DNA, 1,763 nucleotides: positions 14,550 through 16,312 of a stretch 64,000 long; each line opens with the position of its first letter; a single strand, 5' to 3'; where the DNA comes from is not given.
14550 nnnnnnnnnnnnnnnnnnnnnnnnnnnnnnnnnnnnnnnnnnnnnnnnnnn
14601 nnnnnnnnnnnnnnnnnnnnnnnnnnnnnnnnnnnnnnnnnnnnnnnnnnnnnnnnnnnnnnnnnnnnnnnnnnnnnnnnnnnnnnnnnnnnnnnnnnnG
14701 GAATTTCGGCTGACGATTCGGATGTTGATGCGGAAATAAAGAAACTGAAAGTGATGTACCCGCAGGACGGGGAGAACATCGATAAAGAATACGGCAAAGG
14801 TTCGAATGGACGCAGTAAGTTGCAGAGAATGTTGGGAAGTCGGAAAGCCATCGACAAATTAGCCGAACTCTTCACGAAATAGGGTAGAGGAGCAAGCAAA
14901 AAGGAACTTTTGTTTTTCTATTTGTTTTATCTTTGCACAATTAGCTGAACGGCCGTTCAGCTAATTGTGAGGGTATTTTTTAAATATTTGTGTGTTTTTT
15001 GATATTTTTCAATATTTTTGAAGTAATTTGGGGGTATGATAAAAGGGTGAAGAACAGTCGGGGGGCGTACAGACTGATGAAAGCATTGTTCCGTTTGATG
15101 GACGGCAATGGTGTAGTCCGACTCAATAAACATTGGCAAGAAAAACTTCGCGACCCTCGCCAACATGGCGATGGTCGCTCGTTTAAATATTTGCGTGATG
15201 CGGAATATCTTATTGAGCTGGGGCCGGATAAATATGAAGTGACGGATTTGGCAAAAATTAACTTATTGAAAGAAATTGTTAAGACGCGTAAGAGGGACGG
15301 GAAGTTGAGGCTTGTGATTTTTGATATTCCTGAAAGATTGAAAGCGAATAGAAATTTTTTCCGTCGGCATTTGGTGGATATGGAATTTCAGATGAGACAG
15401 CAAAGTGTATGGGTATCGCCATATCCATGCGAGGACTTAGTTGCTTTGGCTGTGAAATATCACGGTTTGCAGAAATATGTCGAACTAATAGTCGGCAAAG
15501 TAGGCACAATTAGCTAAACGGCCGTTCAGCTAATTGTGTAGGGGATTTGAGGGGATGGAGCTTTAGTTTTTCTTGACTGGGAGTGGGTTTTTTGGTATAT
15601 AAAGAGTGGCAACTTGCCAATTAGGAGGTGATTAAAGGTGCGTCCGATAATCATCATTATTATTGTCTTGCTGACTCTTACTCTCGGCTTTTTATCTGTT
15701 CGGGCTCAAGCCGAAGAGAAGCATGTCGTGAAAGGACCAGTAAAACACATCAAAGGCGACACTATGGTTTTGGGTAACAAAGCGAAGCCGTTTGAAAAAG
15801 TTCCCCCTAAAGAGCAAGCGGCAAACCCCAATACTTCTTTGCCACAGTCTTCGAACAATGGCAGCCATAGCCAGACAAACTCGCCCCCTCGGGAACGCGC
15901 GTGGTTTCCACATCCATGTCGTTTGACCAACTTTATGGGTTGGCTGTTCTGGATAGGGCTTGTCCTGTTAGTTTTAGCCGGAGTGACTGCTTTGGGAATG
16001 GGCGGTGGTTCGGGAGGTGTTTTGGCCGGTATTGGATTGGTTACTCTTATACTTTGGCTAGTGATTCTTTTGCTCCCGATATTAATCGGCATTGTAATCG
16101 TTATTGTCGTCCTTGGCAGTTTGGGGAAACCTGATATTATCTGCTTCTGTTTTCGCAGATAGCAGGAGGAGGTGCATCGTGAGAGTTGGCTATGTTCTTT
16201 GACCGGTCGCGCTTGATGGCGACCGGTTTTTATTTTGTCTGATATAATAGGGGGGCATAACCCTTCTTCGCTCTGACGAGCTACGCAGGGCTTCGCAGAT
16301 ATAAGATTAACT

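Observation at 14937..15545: wHTH-Cas2-like (PaaX-like) gene flanked by identical 35-bp perfect palindromes, inserted into the conserved tig-clpP linkage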

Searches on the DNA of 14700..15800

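Call 60: search_rna_families(source=window, start=14700, end=15800, threshold=evalue, max_evalue=1)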
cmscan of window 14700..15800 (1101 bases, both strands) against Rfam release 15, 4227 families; matches with E-value up to 1: 6.
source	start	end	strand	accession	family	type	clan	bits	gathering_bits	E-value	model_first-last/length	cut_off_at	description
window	14935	14970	+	RF03879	mir-2831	Gene; miRNA;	-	28.5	90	0.0028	1-75/75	no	mir-2831 microRNA precursor family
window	14936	14971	+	RF04230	mir-9261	Gene; miRNA;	-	23.5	86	0.056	1-92/92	no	mir-9261 microRNA precursor family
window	15505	15538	-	RF03938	mir-4662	Gene; miRNA;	-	22.5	97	0.11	1-67/67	no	mir-4662 microRNA precursor family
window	14935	14970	-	RF03585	mir-3938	Gene; miRNA;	-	20.7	94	0.28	1-88/88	no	mir-3938 microRNA precursor family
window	14888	14991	+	RF01808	MicX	Gene; sRNA;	-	17.7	75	0.32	1-194/194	no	MicX Vibrio cholerae sRNA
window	14862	15001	+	RF02189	ST7-OT4_3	Gene; lncRNA;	-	14.4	50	0.99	161-302/302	no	ST7 overlapping transcript 4 conserved region 3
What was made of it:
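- No Rfam family matches (call 60).
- Tried and rejected: Rfam gave only sub-threshold microRNA-like hairpin hits (call 60).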

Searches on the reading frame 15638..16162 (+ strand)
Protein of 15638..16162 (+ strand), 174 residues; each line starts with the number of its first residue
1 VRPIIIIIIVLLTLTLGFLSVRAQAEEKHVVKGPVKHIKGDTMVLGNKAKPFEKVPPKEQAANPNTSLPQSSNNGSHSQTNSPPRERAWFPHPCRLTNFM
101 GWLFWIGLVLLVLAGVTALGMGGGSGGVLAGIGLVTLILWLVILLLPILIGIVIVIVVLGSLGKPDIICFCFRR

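Call 4: search_protein_families(library=pfam, proteins=[window:15638-16162:+], max_evalue=1)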
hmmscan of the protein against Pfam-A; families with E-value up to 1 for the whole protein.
window:15638-16162:+ (174 aa): 0 families

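Call 6: search_protein_families(library=ncbifam, proteins=[window:15638-16162:+], max_evalue=1)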
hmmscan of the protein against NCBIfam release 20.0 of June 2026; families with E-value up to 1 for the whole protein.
window:15638-16162:+ (174 aa): 4 families
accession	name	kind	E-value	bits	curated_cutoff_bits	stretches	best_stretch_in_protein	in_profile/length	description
NF053819.1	EF0750_LPXTG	subfamily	2e-05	25.1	47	1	4-116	4-97/105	EF2685/EF0750 family sortase-dependent surface protein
NF040942.2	hypo_ExtJ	equivalog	0.055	13.9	52.5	1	7-49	5-44/77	selenite/tellurite reduction operon protein ExtJ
NF005411.0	PRK06975.1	equivalog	0.12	10.6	414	1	15-116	245-341/660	fused uroporphyrinogen-III synthase HemD/membrane protein HemX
TIGR03943.1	TIGR03943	equivalog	0.13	11.6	88.8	1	98-161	12-79/221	TIGR03943 family putative permease subunit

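Call 56: search_protein_families(library=padloc, proteins=[window:15638-16162:+], max_evalue=0.01)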
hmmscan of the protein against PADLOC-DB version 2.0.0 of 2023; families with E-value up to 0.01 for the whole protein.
window:15638-16162:+ (174 aa): 0 families

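Call 57: search_protein_families(library=phrogs, proteins=[window:15638-16162:+], max_evalue=0.01)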
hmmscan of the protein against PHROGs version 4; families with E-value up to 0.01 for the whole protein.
window:15638-16162:+ (174 aa): 0 families
